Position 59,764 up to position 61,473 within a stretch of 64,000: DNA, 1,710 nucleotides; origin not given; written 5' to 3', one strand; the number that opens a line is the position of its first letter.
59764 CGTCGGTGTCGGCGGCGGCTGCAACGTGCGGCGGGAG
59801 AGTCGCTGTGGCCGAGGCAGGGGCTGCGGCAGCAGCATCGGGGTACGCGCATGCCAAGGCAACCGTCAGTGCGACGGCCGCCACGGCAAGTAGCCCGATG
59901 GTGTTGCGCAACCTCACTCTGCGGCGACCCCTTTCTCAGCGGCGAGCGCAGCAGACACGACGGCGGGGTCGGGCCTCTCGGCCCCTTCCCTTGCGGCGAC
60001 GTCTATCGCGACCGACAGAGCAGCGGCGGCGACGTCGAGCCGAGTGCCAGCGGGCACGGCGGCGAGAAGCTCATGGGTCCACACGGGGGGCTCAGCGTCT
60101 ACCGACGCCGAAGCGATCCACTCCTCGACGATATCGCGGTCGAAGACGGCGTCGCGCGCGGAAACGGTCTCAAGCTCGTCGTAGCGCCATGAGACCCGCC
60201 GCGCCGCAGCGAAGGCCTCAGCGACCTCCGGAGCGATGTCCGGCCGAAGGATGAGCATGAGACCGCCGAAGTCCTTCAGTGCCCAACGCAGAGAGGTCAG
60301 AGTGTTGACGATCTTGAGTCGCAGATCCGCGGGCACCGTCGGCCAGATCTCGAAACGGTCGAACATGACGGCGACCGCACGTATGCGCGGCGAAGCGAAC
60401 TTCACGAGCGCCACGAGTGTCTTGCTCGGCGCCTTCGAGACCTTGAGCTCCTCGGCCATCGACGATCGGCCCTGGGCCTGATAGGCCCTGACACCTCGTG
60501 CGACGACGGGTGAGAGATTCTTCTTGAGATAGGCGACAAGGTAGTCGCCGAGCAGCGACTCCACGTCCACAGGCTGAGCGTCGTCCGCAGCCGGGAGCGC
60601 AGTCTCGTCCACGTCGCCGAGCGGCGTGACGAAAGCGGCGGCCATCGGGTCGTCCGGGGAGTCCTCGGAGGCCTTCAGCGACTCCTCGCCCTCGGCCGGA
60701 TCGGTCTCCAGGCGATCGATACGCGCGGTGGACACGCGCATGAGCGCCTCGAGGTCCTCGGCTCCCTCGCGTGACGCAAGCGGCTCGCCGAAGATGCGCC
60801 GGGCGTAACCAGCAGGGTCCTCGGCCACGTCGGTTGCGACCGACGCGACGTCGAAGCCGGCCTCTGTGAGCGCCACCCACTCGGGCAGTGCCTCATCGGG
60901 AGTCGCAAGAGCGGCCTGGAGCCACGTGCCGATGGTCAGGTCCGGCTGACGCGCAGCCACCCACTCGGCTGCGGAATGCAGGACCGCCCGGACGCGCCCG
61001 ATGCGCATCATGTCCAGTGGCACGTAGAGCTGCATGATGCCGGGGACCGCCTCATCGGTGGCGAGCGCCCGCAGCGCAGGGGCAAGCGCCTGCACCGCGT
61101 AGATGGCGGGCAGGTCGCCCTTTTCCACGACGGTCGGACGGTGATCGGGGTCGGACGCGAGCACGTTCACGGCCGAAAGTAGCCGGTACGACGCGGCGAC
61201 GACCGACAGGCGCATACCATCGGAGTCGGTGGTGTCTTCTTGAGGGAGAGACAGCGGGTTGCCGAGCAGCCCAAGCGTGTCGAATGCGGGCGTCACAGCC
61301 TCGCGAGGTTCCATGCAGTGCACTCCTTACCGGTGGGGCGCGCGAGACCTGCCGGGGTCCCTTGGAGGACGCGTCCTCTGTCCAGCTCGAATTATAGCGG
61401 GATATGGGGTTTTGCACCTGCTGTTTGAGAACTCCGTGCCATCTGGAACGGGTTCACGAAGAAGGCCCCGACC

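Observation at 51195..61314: Tightly coupled four-gene operon: candidate cell-envelope electron conduit or cytochrome assembly system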

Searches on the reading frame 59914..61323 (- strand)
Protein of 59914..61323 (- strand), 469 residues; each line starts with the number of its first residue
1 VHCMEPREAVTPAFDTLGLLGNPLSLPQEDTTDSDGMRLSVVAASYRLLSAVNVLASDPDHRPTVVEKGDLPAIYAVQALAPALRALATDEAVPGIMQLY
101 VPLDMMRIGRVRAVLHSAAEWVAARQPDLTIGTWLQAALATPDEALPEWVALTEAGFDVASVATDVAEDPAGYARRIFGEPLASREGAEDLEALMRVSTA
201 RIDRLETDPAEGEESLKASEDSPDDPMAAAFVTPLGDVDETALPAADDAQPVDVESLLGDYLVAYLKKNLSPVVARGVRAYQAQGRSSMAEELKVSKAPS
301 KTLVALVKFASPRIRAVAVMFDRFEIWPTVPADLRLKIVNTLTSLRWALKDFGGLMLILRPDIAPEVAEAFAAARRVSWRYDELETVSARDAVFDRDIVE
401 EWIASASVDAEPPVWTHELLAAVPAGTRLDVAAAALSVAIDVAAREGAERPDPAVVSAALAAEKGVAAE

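Call 7: search_protein_families(library=pfam, proteins=[window:59914-61323:-], max_evalue=0.01)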
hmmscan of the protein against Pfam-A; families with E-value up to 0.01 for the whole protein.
window:59914-61323:- (469 aa): 0 families

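Call 8: search_protein_families(library=ncbifam, proteins=[window:59914-61323:-], max_evalue=0.01)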
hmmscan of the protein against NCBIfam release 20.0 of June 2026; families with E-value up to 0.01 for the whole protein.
window:59914-61323:- (469 aa): 0 families

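Call 12: find_encoding_contigs(protein=window:59914-61314:-, flank=10000, max_places=6)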
Protein window:59914-61314:- (466 aa): 2 contigs read that carry it; 2 places shown.
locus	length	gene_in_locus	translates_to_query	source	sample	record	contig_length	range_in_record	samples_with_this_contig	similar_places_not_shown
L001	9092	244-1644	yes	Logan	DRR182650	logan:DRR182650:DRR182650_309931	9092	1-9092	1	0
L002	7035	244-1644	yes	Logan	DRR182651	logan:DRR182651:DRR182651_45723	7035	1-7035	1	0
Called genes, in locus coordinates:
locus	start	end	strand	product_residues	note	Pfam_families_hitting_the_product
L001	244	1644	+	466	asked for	-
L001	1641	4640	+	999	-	PF14537:Cytochrom_c3_2 (faint), PF14522:Cytochrome_C7 (faint), PF22113:Mtrc-MtrF_II-IV_dom (faint), PF09699:Paired_CXXCH_1 (weak), PF13517:FG-GAP_3 (faint)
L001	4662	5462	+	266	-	-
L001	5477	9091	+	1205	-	?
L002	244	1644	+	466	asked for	-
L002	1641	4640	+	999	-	PF14537:Cytochrom_c3_2 (faint), PF14522:Cytochrome_C7 (faint), PF22113:Mtrc-MtrF_II-IV_dom (faint), PF09699:Paired_CXXCH_1 (weak), PF13517:FG-GAP_3 (faint)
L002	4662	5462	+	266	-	-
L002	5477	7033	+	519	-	?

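Call 14: find_homologous_proteins(query=window:59914-61314:-, max_evalue=0.001)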
Query window:59914-61314:- (466 aa): 41 proteins with E <= 0.001 among 8000 candidates.
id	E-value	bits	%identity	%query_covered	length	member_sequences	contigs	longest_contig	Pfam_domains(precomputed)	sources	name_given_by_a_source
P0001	3.1e-289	977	100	100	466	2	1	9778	-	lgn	-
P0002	3.0e-145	503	54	98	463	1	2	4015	-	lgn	-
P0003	1.3e-139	484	54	99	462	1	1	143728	-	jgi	-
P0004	2.6e-130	453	50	98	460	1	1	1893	-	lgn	-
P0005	5.3e-130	452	50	97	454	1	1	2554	-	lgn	-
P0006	2.2e-129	450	49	96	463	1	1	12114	-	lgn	-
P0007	1.2e-127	445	50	97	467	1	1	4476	-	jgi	-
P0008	2.2e-124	434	49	99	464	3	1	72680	-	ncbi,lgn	-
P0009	4.8e-124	433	52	93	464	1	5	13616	-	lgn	-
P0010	7.6e-124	432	51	99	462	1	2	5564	-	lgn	-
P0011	3.3e-121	423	50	96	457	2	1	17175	-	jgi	jgi:hypothetical protein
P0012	5.0e-121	423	50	98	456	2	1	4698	-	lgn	-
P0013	4.3e-118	413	47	100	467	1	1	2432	-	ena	-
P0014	7.2e-118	412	50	99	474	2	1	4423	-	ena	-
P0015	1.0e-117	412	50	93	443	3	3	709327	-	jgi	jgi:hypothetical protein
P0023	7.7e-112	393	47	97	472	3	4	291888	-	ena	-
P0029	6.8e-108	380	50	91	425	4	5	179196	-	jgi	jgi:hypothetical protein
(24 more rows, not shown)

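Call 16: find_related_loci(query=A1, collection=genome_contigs, flank=10000)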
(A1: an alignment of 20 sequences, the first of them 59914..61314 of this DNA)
Query A1 (466 aa) in genome_contigs; peptide patterns used: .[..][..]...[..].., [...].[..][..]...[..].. (x = any residue, [..] = any of these).
86 stretches matched a pattern; 10 encode a relative of the query (tblastn E <= 1e-3); 10 distinct loci.
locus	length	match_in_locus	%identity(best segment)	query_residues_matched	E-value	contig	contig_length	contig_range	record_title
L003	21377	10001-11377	49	1-461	5e-132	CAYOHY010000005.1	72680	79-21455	MAG TPA_asm: uncultured Eubacteriales bacterium isolate binchicken_co152_248 genome assembly, contig: NODE_405_length_72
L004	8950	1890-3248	50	1-457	7e-127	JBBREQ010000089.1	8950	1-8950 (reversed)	MAG: Coriobacteriia bacterium isolate Co_metawrap_2508 Cmw_2508_k141_28552708_length_8950_cov_12.0000, whole genome shot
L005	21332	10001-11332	50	10-455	3e-126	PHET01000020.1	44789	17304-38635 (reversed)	MAG: Actinobacteria bacterium HGW-Actinobacteria-7 Ig3397_v2_scaffold_601, whole genome shotgun sequence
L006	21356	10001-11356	46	5-461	3e-114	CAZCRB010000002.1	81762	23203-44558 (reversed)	MAG TPA_asm: uncultured Eubacteriales bacterium isolate binchicken_co104_79 genome assembly, contig: NODE_250_length_817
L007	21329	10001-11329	47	5-446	4e-113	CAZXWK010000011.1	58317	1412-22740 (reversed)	MAG TPA_asm: uncultured Eubacteriales bacterium isolate binchicken_co152_220 genome assembly, contig: NODE_611_length_58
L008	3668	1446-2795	45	14-456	6e-108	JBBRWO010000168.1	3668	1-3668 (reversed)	MAG: Coriobacteriia bacterium isolate La4_metabat2.012 La4_metabat2.012_K_1674652_L_3668_cov_21.5846, whole genome shotg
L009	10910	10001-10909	45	4-298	8e-69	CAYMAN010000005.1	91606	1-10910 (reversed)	MAG TPA_asm: uncultured Eubacteriales bacterium isolate SRP302447_co4_271 genome assembly, contig: NODE_807_length_91606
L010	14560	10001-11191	44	10-405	2e-92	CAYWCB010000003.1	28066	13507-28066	MAG TPA_asm: uncultured Eubacteriales bacterium isolate SRP257756_co1_46 genome assembly, contig: NODE_1174_length_28066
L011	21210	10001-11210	41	14-411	1e-72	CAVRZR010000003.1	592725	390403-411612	MAG: uncultured Actinomycetes bacterium isolate MFD05942.bin.2.130 genome assembly, contig: contig_43510, whole genome s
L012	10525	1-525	48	281-456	9e-42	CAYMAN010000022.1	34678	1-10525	MAG TPA_asm: uncultured Eubacteriales bacterium isolate SRP302447_co4_271 genome assembly, contig: NODE_3366_length_3467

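Call 23: search_protein_families(library=pfam, proteins=[L005:64-1017:+, L005:1014-1859:+, L005:2015-3040:+, L005:3096-4607:+, L005:4920-6299:+, L005:6325-8451:+, L005:8472-9746:+, L005:11462-12247:+, L005:12261-14717:+], max_evalue=0.001)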
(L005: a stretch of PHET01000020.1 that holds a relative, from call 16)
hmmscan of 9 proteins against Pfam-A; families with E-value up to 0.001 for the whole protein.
L005:64-1017:+ (317 aa): 0 families

L005:1014-1859:+ (281 aa): 0 families

L005:2015-3040:+ (341 aa): 16 families
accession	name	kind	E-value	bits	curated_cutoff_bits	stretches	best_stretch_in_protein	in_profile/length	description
PF07719.23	TPR_2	-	1.3e-25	87.7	27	1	184-215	3-34/34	Tetratricopeptide repeat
PF13432.12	TPR_16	-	1.8e-21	76.6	32.7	1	186-249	1-64/65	Tetratricopeptide repeat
PF13181.12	TPR_8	-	3.2e-21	74.1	25.7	0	184-215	3-34/34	Tetratricopeptide repeat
PF14559.12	TPR_19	-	2.1e-19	70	25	1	158-222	1-65/68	Tetratricopeptide repeat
PF13428.12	TPR_14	-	5.3e-19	67.2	23.5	2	185-224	4-43/44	Tetratricopeptide repeat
PF13431.12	TPR_17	-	3.1e-17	61.8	24.4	0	206-230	3-27/34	Tetratricopeptide repeat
PF13414.12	TPR_11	-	5e-17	61.8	26.8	1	190-227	2-39/42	TPR repeat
PF00515.34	TPR_1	-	8.1e-15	54.4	27.8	1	184-215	3-34/34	Tetratricopeptide repeat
PF13424.12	TPR_12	-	2.4e-13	50.5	30.1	1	107-179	5-76/77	Tetratricopeptide repeat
PF23914.1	TPR_CcmH_CycH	-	3.2e-11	43.8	42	1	53-134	66-150/158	Cytochrome c-type biogenesis protein H TPR domain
PF12895.13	ANAPC3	-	1.2e-10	41.9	27.2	0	123-206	7-80/82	Anaphase-promoting complex, cyclosome, subunit 3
PF13174.12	TPR_6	-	1.9e-08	34.9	26.3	0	107-133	2-28/33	Tetratricopeptide repeat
PF13176.12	TPR_7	-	6.5e-08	32.5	27.9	0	150-180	1-31/36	Tetratricopeptide repeat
PF12569.14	NatA_aux_su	-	8.7e-06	25.4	33.3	0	280-328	213-258/515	N-terminal acetyltransferase A, auxiliary subunit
PF25062.1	ARM_TT21_N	-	9.5e-06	25.9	40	0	178-240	96-159/222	Tetratricopeptide repeat protein 21 N-terminal ARM repeat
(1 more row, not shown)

L005:3096-4607:+ (503 aa): 3 families
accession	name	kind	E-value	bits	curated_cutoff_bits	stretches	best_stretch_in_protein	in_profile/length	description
PF01436.27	NHL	-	2.4e-20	71.9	20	2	215-241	1-28/28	NHL repeat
PF17170.10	DUF5128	-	6.9e-10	39.1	22.9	0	172-203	53-83/321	6-bladed beta-propeller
PF25021.1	TEN_NHL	-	7e-05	22.4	27.1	0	162-179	31-48/357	Teneurin NHL domain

L005:4920-6299:+ (459 aa): 2 families
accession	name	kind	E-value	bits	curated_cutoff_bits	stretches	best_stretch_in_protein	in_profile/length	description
PF01058.29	Oxidored_q6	-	6.5e-17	61.9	27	1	151-323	13-127/128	NADH ubiquinone oxidoreductase, 20 Kd subunit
PF14720.11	NiFe_hyd_SSU_C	-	3.1e-15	56.7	27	2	367-411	8-53/80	NiFe/NiFeSe hydrogenase small subunit C-terminal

L005:6325-8451:+ (708 aa): 1 family
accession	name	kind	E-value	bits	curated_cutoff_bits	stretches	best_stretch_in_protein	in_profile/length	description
PF00374.24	NiFeSe_Hases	-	2.6e-71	241.6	25.8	3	596-708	416-508/508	Nickel-dependent hydrogenase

L005:8472-9746:+ (424 aa): 6 families
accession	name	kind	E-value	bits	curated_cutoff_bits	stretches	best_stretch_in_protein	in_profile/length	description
PF09699.15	Paired_CXXCH_1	-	5.2e-15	55.3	20.6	1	157-184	3-29/41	Doubled CXXCH motif (Paired_CXXCH_1)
PF14537.11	Cytochrom_c3_2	-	4.5e-09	37.1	25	0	25-48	47-69/79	Cytochrome c3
PF22113.1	Mtrc-MtrF_II-IV_dom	-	2.5e-07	30.8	30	0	31-89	76-134/176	Outer membrane cytochrome MtrC/MtrF-like, domains II/IV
PF14522.11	Cytochrome_C7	-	1.3e-05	25.4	24.8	0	36-85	13-51/67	Cytochrome c7 and related cytochrome c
PF00034.26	Cytochrom_C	-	0.00017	23.2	21.3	0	36-46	9-19/90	Cytochrome c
PF22678.1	Cytochrom_c_NrfB-like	-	0.0008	20.3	27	0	160-175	57-72/89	Cytochrome c-type protein NrfB-like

L005:11462-12247:+ (261 aa): 0 families

L005:12261-14717:+ (818 aa): 1 family
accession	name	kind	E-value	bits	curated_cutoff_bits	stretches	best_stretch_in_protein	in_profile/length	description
PF17957.7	Big_7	-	5.5e-07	30.6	24.1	1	307-385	1-60/70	Bacterial Ig domain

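Call 28: predict_structure(alignment_id=A1)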
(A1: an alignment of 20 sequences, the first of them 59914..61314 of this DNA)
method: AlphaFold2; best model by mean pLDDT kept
length: 466 residues; sequences in the alignment: 20
mean_pLDDT: 84.5   pTM: 0.81
mean pLDDT of the five models: 84.5, 84.1, 83.7, 83.2, 83.1
residues with pLDDT >= 90: 316; 70-90: 66; 50-70: 36; < 50: 48
segments of 3 or more residues with pLDDT < 50: 1-7, 181-186, 204-217, 228-247
pLDDT, mean of each block of 10 residues (from residue 1): 47 95 83 95 97 94 93 93 90 93 81 93 91 93 94 91 92 75 50 60 46 47 51 38 50 92 95 88 87 90 94 95 92 93 93 94 95 94 94 97 94 97 96 97 96 94 60
secondary structure, 60 per line:
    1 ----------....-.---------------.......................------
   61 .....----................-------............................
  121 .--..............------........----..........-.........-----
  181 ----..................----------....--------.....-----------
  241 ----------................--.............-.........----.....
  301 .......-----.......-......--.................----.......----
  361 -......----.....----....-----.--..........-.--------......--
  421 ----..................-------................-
elements in order: H11-14 H32-54 E61-65 H70-85 E93-99 H100-121 H124-137 H144-151 H156-165 H167-175 H185-202 H213-216 H225-229 H251-266 H269-281 H283-291 H296-307 E313-319 H321-326 H329-345 E350-356 H362-367 E372-376 H381-384 H393-402 H413-418 H426-442 H450-465

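Call 30: fold_search(model_id=the predicted structure, library=pdb)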
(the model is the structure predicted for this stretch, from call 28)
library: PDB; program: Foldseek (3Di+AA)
matches with E <= 10: 177; with E <= 0.001: 0
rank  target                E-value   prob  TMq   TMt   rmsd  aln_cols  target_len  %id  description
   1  2v1u_A                2.8e-01  0.47  0.19  0.22  15.8       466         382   12  STRUCTURE OF THE AEROPYRUM PERNIX ORC1 PROTEIN IN COMPLEX WITH DNA (released 2007-09-18)
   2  1w5t_A                2.8e-01  0.23  0.16  0.18  20.4       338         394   13  Structure of the Aeropyrum Pernix ORC2 protein (ADPNP-ADP complexes) (released 2004-10-05)
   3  7jgr_A                3.0e-01  0.57  0.21  0.24  15.7       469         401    9  Structure of Drosophila ORC bound to DNA (84 bp) and Cdc6 (released 2020-09-09)
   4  7jgr_D                3.5e-01  0.14  0.14  0.14  24.0       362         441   14  Structure of Drosophila ORC bound to DNA (84 bp) and Cdc6 (released 2020-09-09)
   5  1w5t_C                3.6e-01  0.60  0.15  0.17   9.8       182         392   14  Structure of the Aeropyrum Pernix ORC2 protein (ADPNP-ADP complexes) (released 2004-10-05)
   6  4qn1                  3.8e-01  0.06  0.10  0.12  25.1       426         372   11  Crystal Structure of a Functionally Uncharacterized Domain of E3 Ubiquitin Ligase SHPRH (released 2014-08-13)
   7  3jco_M                4.0e-01  0.23  0.14  0.17  11.7       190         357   13  Structure of yeast 26S proteasome in M1 state derived from Titan dataset (released 2016-06-15)
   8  7jk6_A                5.4e-01  0.35  0.19  0.23  17.3       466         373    9  Structure of Drosophila ORC in the active conformation (released 2020-09-09)
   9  9zll_B                6.1e-01  0.28  0.26  0.24  17.0       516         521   10  Complex of N-terminal BrxC walker B, BrxB, and N-termianl PglZ from the Acinetobacter BREX system (released 2026-04-08)
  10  8glu_G                6.7e-01  0.44  0.15  0.17  12.5       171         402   12  CryoEM structure of TnsC(1-503) bound to TnsD(1-318) from E.coli Tn7 (released 2024-07-31)
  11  7mcs_F                6.7e-01  0.38  0.15  0.17  12.4       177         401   15  Cryo-electron microscopy structure of TnsC(1-503)A225V bound to DNA (released 2022-02-23)
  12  8vcj_C                7.0e-01  0.30  0.14  0.15  13.0       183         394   13  CryoEM structure of the TnsC(1-503)-TnsD(1-318)-DNA complex in a 7:2:1 stoichiometry from E. coli Tn7 bound to ATPgS a (released 2024-07-31)
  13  9g0f_B                7.6e-01  0.30  0.15  0.19  11.2       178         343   12  CryoEM structure of PmcTnsC-dsDNA-AMPPNP (released 2025-04-02)
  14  8glu_F                7.9e-01  0.28  0.14  0.15  12.8       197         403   13  CryoEM structure of TnsC(1-503) bound to TnsD(1-318) from E.coli Tn7 (released 2024-07-31)
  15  1ixz                  7.9e-01  0.21  0.12  0.20  12.8       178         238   18  Crystal structure of the FtsH ATPase domain from Thermus thermophilus (released 2002-11-06)
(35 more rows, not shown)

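Call 37: find_related_loci(query=A1, collection=metagenome_contigs, flank=10000)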
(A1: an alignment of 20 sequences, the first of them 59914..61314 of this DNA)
Query A1 (466 aa) in metagenome_contigs; peptide patterns used: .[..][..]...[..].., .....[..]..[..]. (x = any residue, [..] = any of these).
343 stretches matched a pattern; 3 encode a relative of the query (tblastn E <= 1e-3); 3 distinct loci.
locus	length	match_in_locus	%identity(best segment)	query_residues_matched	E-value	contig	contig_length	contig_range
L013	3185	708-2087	46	4-456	3e-120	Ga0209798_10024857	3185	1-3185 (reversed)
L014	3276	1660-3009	47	14-456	6e-119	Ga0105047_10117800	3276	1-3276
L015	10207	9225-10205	45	5-325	6e-82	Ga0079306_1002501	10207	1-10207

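Call 38: find_encoding_contigs(protein=P0003, flank=10000, max_places=1)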
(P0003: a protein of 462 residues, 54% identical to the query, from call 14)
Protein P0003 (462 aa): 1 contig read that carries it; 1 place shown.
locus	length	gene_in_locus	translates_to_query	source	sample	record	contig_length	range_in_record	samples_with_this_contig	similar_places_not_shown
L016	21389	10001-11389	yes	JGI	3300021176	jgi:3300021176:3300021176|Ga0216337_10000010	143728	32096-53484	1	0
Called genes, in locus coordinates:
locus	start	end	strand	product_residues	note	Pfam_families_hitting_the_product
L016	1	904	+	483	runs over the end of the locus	-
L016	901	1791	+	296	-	-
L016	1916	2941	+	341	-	PF21033:RMD1-3 (faint), PF23914:TPR_CcmH_CycH (faint), PF14559:TPR_19 (weak), PF13424:TPR_12 (weak), PF14559:TPR_19, PF13414:TPR_11 (weak), PF13432:TPR_16 (weak), PF14559:TPR_19 (weak), +7 more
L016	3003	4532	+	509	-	PF17170:DUF5128 (faint), PF01436:NHL (weak)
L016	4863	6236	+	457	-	PF01058:Oxidored_q6, PF14720:NiFe_hyd_SSU_C (weak)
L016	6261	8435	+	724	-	PF00374:NiFeSe_Hases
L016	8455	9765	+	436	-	PF14537:Cytochrom_c3_2 (faint), PF22113:Mtrc-MtrF_II-IV_dom (faint), PF00034:Cytochrom_C (faint), PF09699:Paired_CXXCH_1 (faint)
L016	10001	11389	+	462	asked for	-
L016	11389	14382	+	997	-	PF09699:Paired_CXXCH_1 (faint), PF13517:FG-GAP_3 (faint), PF14522:Cytochrome_C7 (faint), PF14537:Cytochrom_c3_2 (faint), PF22113:Mtrc-MtrF_II-IV_dom (weak)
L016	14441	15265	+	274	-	-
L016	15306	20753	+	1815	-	PF17957:Big_7 (weak)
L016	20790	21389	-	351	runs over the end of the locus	PF12229:PG_binding_4, PF03734:YkuD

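Call 39: find_encoding_contigs(protein=P0015, flank=10000, max_places=1)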
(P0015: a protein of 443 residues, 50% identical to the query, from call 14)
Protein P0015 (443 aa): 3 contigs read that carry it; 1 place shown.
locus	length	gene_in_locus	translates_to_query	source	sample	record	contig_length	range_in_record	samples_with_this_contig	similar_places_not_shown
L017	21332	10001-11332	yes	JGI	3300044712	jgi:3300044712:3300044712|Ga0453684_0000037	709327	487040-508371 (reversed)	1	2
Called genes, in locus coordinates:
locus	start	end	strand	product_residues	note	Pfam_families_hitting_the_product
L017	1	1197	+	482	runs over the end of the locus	-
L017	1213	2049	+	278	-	-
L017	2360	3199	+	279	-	PF07719:TPR_2 (faint), PF12895:ANAPC3 (faint), PF13181:TPR_8 (faint), PF13414:TPR_11 (faint), PF13428:TPR_14 (faint), PF13424:TPR_12 (weak), PF13432:TPR_16, PF14559:TPR_19, +5 more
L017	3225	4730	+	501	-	PF17170:DUF5128 (faint), PF01436:NHL (faint)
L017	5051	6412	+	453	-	PF01058:Oxidored_q6, PF14720:NiFe_hyd_SSU_C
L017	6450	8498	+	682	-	PF00374:NiFeSe_Hases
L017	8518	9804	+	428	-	PF14537:Cytochrom_c3_2 (faint), PF22113:Mtrc-MtrF_II-IV_dom (faint), PF09699:Paired_CXXCH_1 (faint)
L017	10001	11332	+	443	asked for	-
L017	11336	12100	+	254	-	-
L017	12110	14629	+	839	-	-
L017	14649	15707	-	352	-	PF12229:PG_binding_4, PF03734:YkuD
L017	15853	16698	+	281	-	PF03705:CheR_N, PF01739:CheR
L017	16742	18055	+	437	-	PF00672:HAMP, PF00015:MCPsignal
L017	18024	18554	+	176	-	PF01584:CheW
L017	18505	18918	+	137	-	PF00072:Response_reg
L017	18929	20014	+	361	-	PF00072:Response_reg, PF01339:CheB_methylest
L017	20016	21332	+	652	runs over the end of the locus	PF01627:Hpt, PF07194:P2, PF02895:H-kinase_dim, PF02518:HATPase_c, PF01584:CheW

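Call 40: find_encoding_contigs(protein=P0023, flank=10000, max_places=1)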
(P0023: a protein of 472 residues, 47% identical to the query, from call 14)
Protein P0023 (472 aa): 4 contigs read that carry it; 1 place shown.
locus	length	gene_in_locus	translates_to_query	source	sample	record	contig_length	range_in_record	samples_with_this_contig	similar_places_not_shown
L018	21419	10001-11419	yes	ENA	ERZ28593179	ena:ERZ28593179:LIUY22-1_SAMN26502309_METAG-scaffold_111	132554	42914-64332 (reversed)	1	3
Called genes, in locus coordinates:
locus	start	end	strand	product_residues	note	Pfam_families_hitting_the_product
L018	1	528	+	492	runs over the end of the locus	-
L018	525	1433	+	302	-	-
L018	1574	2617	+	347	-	PF13174:TPR_6 (faint), PF13428:TPR_14 (faint), PF13432:TPR_16 (weak), PF14561:TPR_20 (faint), PF23914:TPR_CcmH_CycH (faint), PF14559:TPR_19 (weak), PF14559:TPR_19 (weak), PF13414:TPR_11 (weak), +10 more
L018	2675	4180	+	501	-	PF01436:NHL (faint)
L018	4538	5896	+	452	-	PF01058:Oxidored_q6, PF14720:NiFe_hyd_SSU_C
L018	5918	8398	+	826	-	PF27537:HoxH, PF00374:NiFeSe_Hases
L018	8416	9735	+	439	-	PF14522:Cytochrome_C7 (faint), PF14537:Cytochrom_c3_2 (faint), PF22113:Mtrc-MtrF_II-IV_dom (faint), PF00034:Cytochrom_C (faint), PF09699:Paired_CXXCH_1 (weak)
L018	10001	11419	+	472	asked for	-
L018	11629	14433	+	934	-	PF14522:Cytochrome_C7 (faint), PF14537:Cytochrom_c3_2 (faint), PF22113:Mtrc-MtrF_II-IV_dom (weak), PF09699:Paired_CXXCH_1 (weak), PF13517:FG-GAP_3 (faint)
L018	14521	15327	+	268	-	-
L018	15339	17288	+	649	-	PF17957:Big_7 (faint)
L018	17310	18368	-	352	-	PF12229:PG_binding_4, PF03734:YkuD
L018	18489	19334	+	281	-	PF03705:CheR_N, PF01739:CheR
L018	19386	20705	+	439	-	PF00672:HAMP, PF00015:MCPsignal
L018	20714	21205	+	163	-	PF01584:CheW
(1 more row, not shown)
